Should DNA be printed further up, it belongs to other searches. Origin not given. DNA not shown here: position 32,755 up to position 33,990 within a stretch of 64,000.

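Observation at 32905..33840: A phosphorothioate-reading SBD-HNH nuclease encoded inside a phosphorothioate-writing operon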

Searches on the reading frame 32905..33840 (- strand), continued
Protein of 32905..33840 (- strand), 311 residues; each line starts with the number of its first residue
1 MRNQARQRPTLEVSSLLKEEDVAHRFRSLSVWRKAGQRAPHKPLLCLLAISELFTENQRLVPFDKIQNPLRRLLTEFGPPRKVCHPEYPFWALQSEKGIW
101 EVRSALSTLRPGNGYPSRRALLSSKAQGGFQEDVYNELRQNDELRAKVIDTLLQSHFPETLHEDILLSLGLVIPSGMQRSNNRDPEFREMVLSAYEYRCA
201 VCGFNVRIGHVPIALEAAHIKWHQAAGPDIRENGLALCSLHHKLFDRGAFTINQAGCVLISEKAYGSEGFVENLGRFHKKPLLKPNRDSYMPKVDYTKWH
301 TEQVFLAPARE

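Call 25: find_related_loci(query=A1, collection=genome_contigs, flank=10000)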
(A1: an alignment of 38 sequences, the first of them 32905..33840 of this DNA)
Query A1 (311 aa) in genome_contigs; peptide patterns used: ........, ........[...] (x = any residue, [..] = any of these).
599 stretches matched a pattern (row limit reached: there are more); 554 encode a relative of the query (tblastn E <= 1e-3); the best 80 are kept; 80 distinct loci.
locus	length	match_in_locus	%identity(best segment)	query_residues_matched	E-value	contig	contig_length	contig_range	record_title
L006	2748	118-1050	60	1-311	1e-134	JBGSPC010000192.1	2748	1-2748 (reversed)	MAG: Terrimicrobiaceae bacterium isolate JTS-AC295 k141_1417013, whole genome shotgun sequence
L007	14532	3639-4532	48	12-311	7e-97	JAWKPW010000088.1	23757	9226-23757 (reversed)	MAG: Desulfobacterales bacterium isolate AC2.63 AC2.63.fa-88, whole genome shotgun sequence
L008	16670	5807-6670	47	22-311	5e-94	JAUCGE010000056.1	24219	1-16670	Desulfobacterales bacterium HSG16 NODE_74_length_24219, whole genome shotgun sequence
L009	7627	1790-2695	47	11-311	1e-93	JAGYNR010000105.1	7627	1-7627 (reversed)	MAG: Desulfobacterales bacterium isolate M55B149 105, whole genome shotgun sequence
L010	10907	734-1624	47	14-311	4e-93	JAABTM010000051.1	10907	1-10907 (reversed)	MAG: Desulfobacteraceae bacterium isolate S23.Bin075 Scaffold_1613_1, whole genome shotgun sequence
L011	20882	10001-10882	47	17-311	5e-93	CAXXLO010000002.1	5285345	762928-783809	MAG: Caldilineaceae bacterium isolate 99c2e195-4bff-45e2-bb48-833f95f6ab02 genome assembly, contig: contig_2, whole geno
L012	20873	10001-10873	49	20-311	5e-93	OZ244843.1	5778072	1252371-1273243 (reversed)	MAG: Caldilineaceae bacterium isolate 612c1115-7bee-47f5-8639-a20ad7d78505 genome assembly, chromosome: 1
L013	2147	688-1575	45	17-311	3e-97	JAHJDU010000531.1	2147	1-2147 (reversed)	MAG: Proteobacteria bacterium isolate Modern_marine.mb.74 Modern_marine.mb.74_k141_2101921, whole genome shotgun sequenc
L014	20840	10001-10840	49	26-305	1e-92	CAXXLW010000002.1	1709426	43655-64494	MAG: Desulfamplus sp. isolate 82e8c6d0-3d9d-4aa8-81a7-685ccd8d78ba genome assembly, contig: contig_2, whole genome shotg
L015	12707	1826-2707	48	17-311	2e-92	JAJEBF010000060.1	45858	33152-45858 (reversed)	MAG: Caldilineaceae bacterium isolate jk18x8bins.28 k141_168497, whole genome shotgun sequence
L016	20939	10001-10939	47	5-311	4e-92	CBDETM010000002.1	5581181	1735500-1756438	MAG: Caldilineaceae bacterium isolate 6b64165d-51f0-42fe-9188-3af62e021e19 genome assembly, contig: contig_2, whole geno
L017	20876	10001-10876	48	21-310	6e-92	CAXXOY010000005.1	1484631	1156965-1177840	MAG: uncultured Desulfosarcina sp. isolate d456532c-4aeb-4088-96b6-462b3856a84e genome assembly, contig: contig_5, whole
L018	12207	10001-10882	46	16-310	9e-92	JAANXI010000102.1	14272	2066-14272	MAG: Candidatus Neomarinimicrobiota bacterium isolate SuakinDeep_MAGBODY_4 MAGBODY4_102, whole genome shotgun sequence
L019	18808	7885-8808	47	2-310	5e-91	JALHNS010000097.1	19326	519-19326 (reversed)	MAG: Gemmata sp. isolate Bin_69_sub c_000000011541, whole genome shotgun sequence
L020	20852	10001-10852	46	26-310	1e-90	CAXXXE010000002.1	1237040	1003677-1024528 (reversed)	MAG: Desulfatiglandales bacterium isolate d5234fa8-f814-4557-af24-a28d4dae9633 genome assembly, contig: contig_2, whole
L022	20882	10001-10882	46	17-311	3e-90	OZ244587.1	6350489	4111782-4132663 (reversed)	MAG: Candidatus Poribacteria bacterium isolate 01ec1ce0-d2a5-493a-a37f-f7455bcb6da2 genome assembly, chromosome: 1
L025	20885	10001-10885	47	16-311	9e-90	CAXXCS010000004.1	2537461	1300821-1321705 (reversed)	MAG: Candidatus Poribacteria bacterium isolate f2072dac-7ec4-414b-ba18-4a473c62d403 genome assembly, contig: contig_4, w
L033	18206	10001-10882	46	13-305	3e-88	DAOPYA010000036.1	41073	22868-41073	MAG TPA_asm: Candidatus Rifleibacterium sp. isolate AMR_MDS_1326 NODE_826_length_41073_cov_5.134404, whole genome shotgu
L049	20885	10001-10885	45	17-311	4e-86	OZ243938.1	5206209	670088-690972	MAG: Candidatus Poribacteria bacterium isolate 1d27aecb-7b08-4092-90e4-ddfc7d8e693b genome assembly, chromosome: 1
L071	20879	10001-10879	45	17-310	9e-84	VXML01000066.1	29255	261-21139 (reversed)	MAG: Gemmatimonadetes bacterium isolate SB0661_bin_36 NODE_1499_length_29255_cov_75.569589, whole genome shotgun sequenc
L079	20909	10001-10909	45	17-311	2e-83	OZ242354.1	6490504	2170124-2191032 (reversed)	MAG: Candidatus Poribacteria bacterium isolate 342ba744-3869-4f81-a489-a0f16b16fbc4 genome assembly, chromosome: 1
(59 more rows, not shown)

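Call 32: search_protein_families(library=pfam, proteins=[L049:10902-12962:+, L049:12963-13880:+, L079:10930-12420:+, L022:10985-12301:+, L022:7969-9870:+, L004:12114-12611:+, L004:12608-13843:+, L071:3250-5346:+, L025:11111-11560:+, L033:6817-9933:+], max_evalue=0.001)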
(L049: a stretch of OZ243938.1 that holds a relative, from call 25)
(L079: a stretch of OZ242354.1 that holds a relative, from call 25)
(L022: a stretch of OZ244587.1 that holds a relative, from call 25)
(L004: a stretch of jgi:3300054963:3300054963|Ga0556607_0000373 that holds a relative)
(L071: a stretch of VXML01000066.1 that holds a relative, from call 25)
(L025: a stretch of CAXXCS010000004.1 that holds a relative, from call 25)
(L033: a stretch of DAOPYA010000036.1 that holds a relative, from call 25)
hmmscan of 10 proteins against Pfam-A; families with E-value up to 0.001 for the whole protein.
L049:10902-12962:+ (686 aa): 1 family
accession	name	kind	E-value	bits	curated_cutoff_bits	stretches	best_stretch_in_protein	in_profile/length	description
PF02171.23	Piwi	-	3.8e-18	66.2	28.9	1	389-664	4-299/302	Piwi domain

L049:12963-13880:+ (305 aa): 0 families

L079:10930-12420:+ (496 aa): 1 family
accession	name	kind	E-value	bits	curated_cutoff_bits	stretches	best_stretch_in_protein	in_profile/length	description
PF14072.11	DndB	-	7.4e-27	94.7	29.1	1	28-417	1-314/338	DNA-sulfur modification-associated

L022:10985-12301:+ (438 aa): 1 family
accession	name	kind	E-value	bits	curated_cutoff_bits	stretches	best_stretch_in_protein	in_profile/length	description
PF04326.19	SLFN_AlbA_2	-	1.5e-18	67.9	25.3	1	27-158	1-116/118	Schlafen, AlbA_2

L022:7969-9870:+ (633 aa): 1 family
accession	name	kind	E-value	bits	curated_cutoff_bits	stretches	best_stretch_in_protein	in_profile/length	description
PF02518.31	HATPase_c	-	1.3e-06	29.2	26.4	1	31-108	7-80/111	Histidine kinase-, DNA gyrase B-, and HSP90-like ATPase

L004:12114-12611:+ (165 aa): 0 families

L004:12608-13843:+ (411 aa): 1 family
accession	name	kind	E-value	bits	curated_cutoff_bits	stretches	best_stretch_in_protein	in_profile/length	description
PF14072.11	DndB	-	2.7e-30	106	29.1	1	6-298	1-258/338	DNA-sulfur modification-associated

L071:3250-5346:+ (698 aa): 2 families
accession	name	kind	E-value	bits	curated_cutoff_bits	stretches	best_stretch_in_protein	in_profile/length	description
PF00593.30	TonB_dep_Rec_b-barrel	-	1.2e-41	144.4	27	1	326-661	123-436/436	TonB dependent receptor-like, beta-barrel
PF07715.20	Plug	-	8.1e-17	62.1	23.9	1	51-153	10-107/107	TonB-dependent Receptor Plug Domain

L025:11111-11560:+ (149 aa): 1 family
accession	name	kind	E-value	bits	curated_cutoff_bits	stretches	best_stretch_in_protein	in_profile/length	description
PF21818.3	DUF6884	-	1.7e-09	38.4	30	1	7-142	2-134/135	Family of unknown function (DUF6884)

L033:6817-9933:+ (1038 aa): 7 families
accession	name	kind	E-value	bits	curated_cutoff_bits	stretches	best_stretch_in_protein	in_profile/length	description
PF04851.21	ResIII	-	1.5e-34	119.7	22.5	1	319-469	6-164/164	Type III restriction enzyme, res subunit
PF11907.13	DUF3427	-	1.8e-20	73.8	27.7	1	852-1030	95-275/280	Domain of unknown function (DUF3427)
PF00271.37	Helicase_C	-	1.3e-10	41.9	23.5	1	561-650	20-109/110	Helicase conserved C-terminal domain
PF00270.35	DEAD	-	3.1e-09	37.2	26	1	321-470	4-162/167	DEAD/DEAH box helicase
PF18766.7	SWI2_SNF2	-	2.4e-08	34.3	26.7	1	330-504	15-191/221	SWI2/SNF2 ATPase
PF09565.16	RE_NgoFVII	-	8.2e-07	28.9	23.8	1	201-262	76-138/162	NgoFVII restriction endonuclease N-terminal PLD domain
PF13091.12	PLDc_2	-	4.2e-05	23.8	27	1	197-276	59-132/132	PLD-like domain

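Call 33: search_protein_families(library=padloc, proteins=[L049:10902-12962:+, L049:12963-13880:+, L079:10930-12420:+, L022:10985-12301:+, L022:7969-9870:+, L004:12114-12611:+, L004:12608-13843:+, L071:3250-5346:+, L025:11111-11560:+, L033:6817-9933:+], max_evalue=0.001)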
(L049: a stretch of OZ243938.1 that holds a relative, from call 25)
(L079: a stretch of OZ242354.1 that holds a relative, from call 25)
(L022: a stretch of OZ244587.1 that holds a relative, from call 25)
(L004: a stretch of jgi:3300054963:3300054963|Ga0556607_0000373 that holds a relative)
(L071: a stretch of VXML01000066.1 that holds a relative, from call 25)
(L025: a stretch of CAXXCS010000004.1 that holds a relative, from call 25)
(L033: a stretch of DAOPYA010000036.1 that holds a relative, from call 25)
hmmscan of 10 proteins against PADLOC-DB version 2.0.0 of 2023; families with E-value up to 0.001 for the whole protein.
L049:10902-12962:+ (686 aa): 9 families
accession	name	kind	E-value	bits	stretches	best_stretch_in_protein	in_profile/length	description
PDLC02395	pAgo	-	1.4e-220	732.3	1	33-686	3-656/656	-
PDLC02379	pAgo_II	-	2.6e-101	338.2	2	211-686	212-724/724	Class II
PDLC02436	pAgo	-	5.6e-62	208.1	1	286-674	8-455/460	-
PDLC02381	pAgo_II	-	2.3e-27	93.7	1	374-686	301-617/617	Class II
PDLC02428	PprPIWI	-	4.2e-24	83.3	1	310-668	317-654/666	-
PDLC02397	pAgo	-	2.6e-22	77.4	1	301-663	218-564/578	-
PDLC02385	pAgo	-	2e-19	67.9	1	262-685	236-673/674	-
PDLC02388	pAgo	-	2.6e-18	63.7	1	280-664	326-701/716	-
PDLC02391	pAgo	-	1.3e-10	38.1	1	325-468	380-521/742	-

L049:12963-13880:+ (305 aa): 0 families

L079:10930-12420:+ (496 aa): 1 family
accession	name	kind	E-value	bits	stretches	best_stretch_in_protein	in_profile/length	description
PDLC02658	DndB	-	6.7e-09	33.2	1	63-243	39-193/356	DndB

L022:10985-12301:+ (438 aa): 1 family
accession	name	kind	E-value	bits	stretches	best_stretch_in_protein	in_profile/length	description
PDLC05032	PDC-S50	-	2e-07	28.5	1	15-129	6-114/387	-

L022:7969-9870:+ (633 aa): 0 families

L004:12114-12611:+ (165 aa): 0 families

L004:12608-13843:+ (411 aa): 2 families
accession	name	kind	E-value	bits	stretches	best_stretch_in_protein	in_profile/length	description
PDLC02658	DndB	-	1.8e-19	68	1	5-206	6-196/356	DndB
PDLC02811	DpdB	-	0.00069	16.5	0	48-128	51-133/370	DpdB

L071:3250-5346:+ (698 aa): 0 families

L025:11111-11560:+ (149 aa): 1 family
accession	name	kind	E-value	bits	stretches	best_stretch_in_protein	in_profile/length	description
PDLC04712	PDC-M57A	-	1.3e-07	30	1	5-143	3-134/138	-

L033:6817-9933:+ (1038 aa): 18 families
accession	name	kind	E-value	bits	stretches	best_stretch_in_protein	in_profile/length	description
PDLC03659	mREase_IV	-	7e-195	647.7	2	111-723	15-626/945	Type IV methyl-directed restriction enzyme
PDLC03658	mREase_IV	-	4.1e-80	267.7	1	133-671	41-566/953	Type IV methyl-directed restriction enzyme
PDLC02707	PbeA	-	2.5e-26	90.5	2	190-505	106-454/672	PbeA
PDLC02704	PbeA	-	3.1e-20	70.2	2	578-669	559-653/682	PbeA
PDLC03047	REase_I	-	8.2e-19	64.9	2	296-470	321-494/1107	Type I restriction enzyme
PDLC02706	PbeA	-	2.7e-13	47.4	2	592-664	601-673/722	PbeA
PDLC03049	REase_I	-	3.8e-12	43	1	327-506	178-361/807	Type I restriction enzyme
PDLC02703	PbeA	-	1.9e-09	34.7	1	435-507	370-447/626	PbeA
PDLC02705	PbeA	-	3.7e-06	23.4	0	588-664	558-634/691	PbeA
PDLC03829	ZacB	-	1.2e-05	22.4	1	212-266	291-344/586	-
PDLC03042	REase_I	-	1.6e-05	20.5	0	607-655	787-835/1170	Type I restriction enzyme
PDLC03597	REase_MTase_IIG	-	7.3e-05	18.4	1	606-656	551-601/1646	Type IIG restriction enzyme-methyltransferase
PDLC02897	DpdJ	-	0.00021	17.2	1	586-647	387-448/1570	DpdJ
PDLC03051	REase_MTase_I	-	0.00057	15.1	1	606-654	556-604/1591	Type I restriction enzyme-methyltransferase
PDLC02861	DpdF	-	0.00066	16.1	0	544-649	227-332/611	DpdF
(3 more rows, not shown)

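Call 42: predict_structure(alignment_id=A1)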
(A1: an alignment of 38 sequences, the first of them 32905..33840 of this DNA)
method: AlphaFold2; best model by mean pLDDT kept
length: 311 residues; sequences in the alignment: 38
mean_pLDDT: 64.2   pTM: 0.57
mean pLDDT of the five models: 64.2, 63.8, 63.7, 62.0, 60.6
residues with pLDDT >= 90: 78; 70-90: 64; 50-70: 31; < 50: 138
segments of 3 or more residues with pLDDT < 50: 1-4, 8-15, 183-270, 272-293, 295-298, 300-311
pLDDT, mean of each block of 10 residues (from residue 1): 48 55 85 62 94 86 95 82 87 89 78 81 94 93 92 84 84 76 45 29 33 38 40 42 40 42 42 47 37 46 43 34
secondary structure, 60 per line:
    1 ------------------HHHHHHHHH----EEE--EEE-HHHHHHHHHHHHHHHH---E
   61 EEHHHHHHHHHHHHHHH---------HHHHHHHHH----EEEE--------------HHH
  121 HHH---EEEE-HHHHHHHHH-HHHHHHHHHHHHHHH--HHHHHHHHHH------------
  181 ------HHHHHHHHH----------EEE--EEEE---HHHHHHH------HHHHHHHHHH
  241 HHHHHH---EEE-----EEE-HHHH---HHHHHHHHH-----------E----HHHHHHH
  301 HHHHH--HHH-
elements in order: H19-27 E32-34 E37-39 H41-56 E60-62 H63-77 H87-95 E100-103 H118-123 E127-130 H132-140 H142-156 H159-168 H187-195 E206-208 E211-214 H218-224 H231-246 E250-252 E258-260 H262-265 H269-277 H294-305

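Call 45: fold_search(model_id=the predicted structure, library=pdb)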
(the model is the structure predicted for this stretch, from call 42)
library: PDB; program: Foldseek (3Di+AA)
matches with E <= 10: 148; with E <= 0.001: 13
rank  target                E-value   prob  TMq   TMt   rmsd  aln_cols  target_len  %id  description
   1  7ccd_B                4.2e-08  1.00  0.42  0.75   3.0       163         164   21  Sulfur binding domain of SprMcrA complexed with phosphorothioated DNA (released 2020-07-08)
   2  7ccd_A                7.4e-08  1.00  0.41  0.71   3.2       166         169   22  Sulfur binding domain of SprMcrA complexed with phosphorothioated DNA (released 2020-07-08)
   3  5zmn_A                9.3e-08  1.00  0.42  0.40   2.7       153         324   27  Sulfur binding domain and SRA domain of ScoMcrA complexed with phosphorothioated DNA (released 2018-09-26)
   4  7cc9_B                1.3e-07  1.00  0.43  0.77   3.0       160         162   22  Sulfur binding domain of SprMcrA complexed with phosphorothioated DNA (released 2020-07-08)
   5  7ccj_A                2.1e-07  1.00  0.42  0.77   3.1       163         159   21  Sulfur binding domain of SprMcrA complexed with phosphorothioated DNA (released 2020-07-08)
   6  5zmo_A                2.2e-07  1.00  0.44  0.82   2.4       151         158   28  Sulfur binding domain of ScoMcrA complexed with phosphorothioated DNA (released 2018-09-26)
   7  7ccj_B                2.9e-07  1.00  0.42  0.76   3.0       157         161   22  Sulfur binding domain of SprMcrA complexed with phosphorothioated DNA (released 2020-07-08)
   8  7cc9_A                5.1e-07  1.00  0.42  0.76   3.1       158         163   23  Sulfur binding domain of SprMcrA complexed with phosphorothioated DNA (released 2020-07-08)
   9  5zmm_B                9.1e-07  1.00  0.40  0.24   2.8       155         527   26  Structure of the Type IV phosphorothioation-dependent restriction endonuclease ScoMcrA (released 2018-09-26)
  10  5zmm_F                2.5e-06  1.00  0.41  0.28   2.8       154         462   25  Structure of the Type IV phosphorothioation-dependent restriction endonuclease ScoMcrA (released 2018-09-26)
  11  5zmm_A                2.8e-06  1.00  0.40  0.24   2.8       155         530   28  Structure of the Type IV phosphorothioation-dependent restriction endonuclease ScoMcrA (released 2018-09-26)
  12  5zmm_C                4.0e-06  1.00  0.40  0.25   3.1       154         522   26  Structure of the Type IV phosphorothioation-dependent restriction endonuclease ScoMcrA (released 2018-09-26)
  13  5zmm_E                4.5e-04  1.00  0.36  0.23   2.9       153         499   25  Structure of the Type IV phosphorothioation-dependent restriction endonuclease ScoMcrA (released 2018-09-26)
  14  8h0l_A                1.2e-03  1.00  0.38  0.72   3.3       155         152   19  Sulfur binding domain of Hga complexed with phosphorothioated DNA (released 2023-09-27)
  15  8h0l_B                1.2e-03  1.00  0.37  0.71   3.3       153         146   18  Sulfur binding domain of Hga complexed with phosphorothioated DNA (released 2023-09-27)
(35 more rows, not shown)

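Call 65: search_dna_similar(query=window:32905-33840:-, collection=plasmids, mode=protein, max_rows=25)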
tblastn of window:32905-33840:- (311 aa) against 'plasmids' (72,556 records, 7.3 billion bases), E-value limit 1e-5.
Records with a match: 117; places in all: 121; records where one place covers at least 80% of the query: 17.
Best place of each record, by identity: <60% 117.
By first word of the organism name: Rhizobium 17; Sinorhizobium 14; Bacillus 13; Agrobacterium 11; Enterobacter 8; Nostoc 6; Escherichia 5; Halobacterium 3; Klebsiella 2; Proteus 2; and 31 more.
By predicted mobility (MOB-suite, as given by PLSDB): non-mobilizable 77; conjugative 33; mobilizable 7.
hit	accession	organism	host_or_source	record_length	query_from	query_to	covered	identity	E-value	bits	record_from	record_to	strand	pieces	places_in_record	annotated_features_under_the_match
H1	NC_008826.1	Methylibium petroleiphilum PM1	-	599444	5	310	98%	44.7%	6e-74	253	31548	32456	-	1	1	phosphorothioated DNA-binding restriction endonuclease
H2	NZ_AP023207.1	Escherichia coli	Homo sapiens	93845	14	305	94%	37.8%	3e-57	206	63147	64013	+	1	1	phosphorothioated DNA-binding restriction endonuclease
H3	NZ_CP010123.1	Escherichia coli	cow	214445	14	305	94%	37.4%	4e-55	199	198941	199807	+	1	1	none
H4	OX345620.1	Salmonella enterica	-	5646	16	305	93%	36.6%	4e-54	196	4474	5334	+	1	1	none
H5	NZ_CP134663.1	Escherichia coli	Larus michahellis,bacteria,cloaca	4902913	15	305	94%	36.4%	3e-50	185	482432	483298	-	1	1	none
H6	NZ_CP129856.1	Klebsiella pneumoniae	Homo sapiens,whole organism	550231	10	305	95%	34.7%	1e-54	198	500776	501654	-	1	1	phosphorothioated DNA-binding restriction endonuclease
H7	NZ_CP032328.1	Azospirillum argentinense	soil sample,Agricultural field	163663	36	305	87%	35.8%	2e-36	145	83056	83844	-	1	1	phosphorothioated DNA-binding restriction endonuclease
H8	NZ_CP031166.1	Euzebya pacifica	-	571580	36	305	87%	32.0%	9e-32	132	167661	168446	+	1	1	phosphorothioated DNA-binding restriction endonuclease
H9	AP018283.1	Chondrocystis sp. NIES-4102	-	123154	29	306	89%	29.9%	2e-18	93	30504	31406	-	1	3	hypothetical protein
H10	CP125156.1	Klebsiella pneumoniae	-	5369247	16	228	68%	38.8%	2e-41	160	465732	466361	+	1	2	none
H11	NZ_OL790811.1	Proteus mirabilis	-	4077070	16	220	66%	36.7%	8e-30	126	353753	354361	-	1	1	none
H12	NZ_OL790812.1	Proteus mirabilis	-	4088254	16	220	66%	36.7%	8e-30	126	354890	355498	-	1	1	none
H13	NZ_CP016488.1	Picosynechococcus sp. PCC 8807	cell culture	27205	20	306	92%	25.9%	4e-14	80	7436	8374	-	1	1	HNH endonuclease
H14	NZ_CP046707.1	Nostoc sp. ATCC 53789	-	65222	23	303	90%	25.8%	7e-17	89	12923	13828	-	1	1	HNH endonuclease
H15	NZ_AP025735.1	Nostoc cf. commune SO-36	-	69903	39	303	85%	27.1%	2e-18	93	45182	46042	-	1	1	HNH endonuclease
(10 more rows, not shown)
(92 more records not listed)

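Call 67: get_annotated_region(hit=H1, flank=12000)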
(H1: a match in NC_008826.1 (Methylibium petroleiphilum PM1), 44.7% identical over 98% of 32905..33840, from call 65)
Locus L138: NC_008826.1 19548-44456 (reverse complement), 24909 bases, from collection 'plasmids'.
description: Methylibium petroleiphilum PM1 plasmid RPME01, complete sequence
organism: Methylibium petroleiphilum PM1 (NCBI taxid 420662)
taxonomy: Bacteria; Pseudomonadota; Betaproteobacteria; Burkholderiales; Sphaerotilaceae; Methylibium; Methylibium petroleiphilum; Methylibium petroleiphilum PM1
host: -; source: -; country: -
typing (MOB-suite, as given by PLSDB): conjugative; relaxase MOBP; mating-pair formation MPF_F
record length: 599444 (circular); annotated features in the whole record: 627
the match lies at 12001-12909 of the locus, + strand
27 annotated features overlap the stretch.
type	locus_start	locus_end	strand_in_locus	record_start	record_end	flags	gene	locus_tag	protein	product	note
CDS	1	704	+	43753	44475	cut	-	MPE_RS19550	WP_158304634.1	hypothetical protein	-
CDS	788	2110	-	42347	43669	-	-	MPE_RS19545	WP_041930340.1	Y-family DNA polymerase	-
CDS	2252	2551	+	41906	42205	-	-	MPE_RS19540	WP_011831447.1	hypothetical protein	-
CDS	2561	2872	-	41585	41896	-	-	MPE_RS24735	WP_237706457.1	YHYH domain-containing protein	-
CDS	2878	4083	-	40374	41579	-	-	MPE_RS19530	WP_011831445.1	DUF4236 domain-containing protein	-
CDS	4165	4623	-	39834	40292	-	umuD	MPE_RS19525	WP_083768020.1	translesion error-prone DNA polymerase V autoproteolytic subunit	-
CDS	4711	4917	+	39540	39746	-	-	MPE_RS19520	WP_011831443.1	DUF3606 domain-containing protein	-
CDS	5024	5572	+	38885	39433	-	-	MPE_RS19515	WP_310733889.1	hypothetical protein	-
CDS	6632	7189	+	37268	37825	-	-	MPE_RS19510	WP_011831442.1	hypothetical protein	-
CDS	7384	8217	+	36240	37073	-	-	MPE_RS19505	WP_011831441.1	hypothetical protein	-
CDS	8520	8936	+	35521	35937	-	-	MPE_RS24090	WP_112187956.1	hypothetical protein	-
CDS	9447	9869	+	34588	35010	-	-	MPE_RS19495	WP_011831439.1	hypothetical protein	-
CDS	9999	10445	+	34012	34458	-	-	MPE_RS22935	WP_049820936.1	response regulator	GO:0000160 - phosphorelay signal transduction system [Evidence IEA]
CDS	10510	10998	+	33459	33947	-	-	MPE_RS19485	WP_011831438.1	glycine zipper domain-containing protein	-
CDS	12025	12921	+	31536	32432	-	-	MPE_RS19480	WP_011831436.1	phosphorothioated DNA-binding restriction endonuclease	-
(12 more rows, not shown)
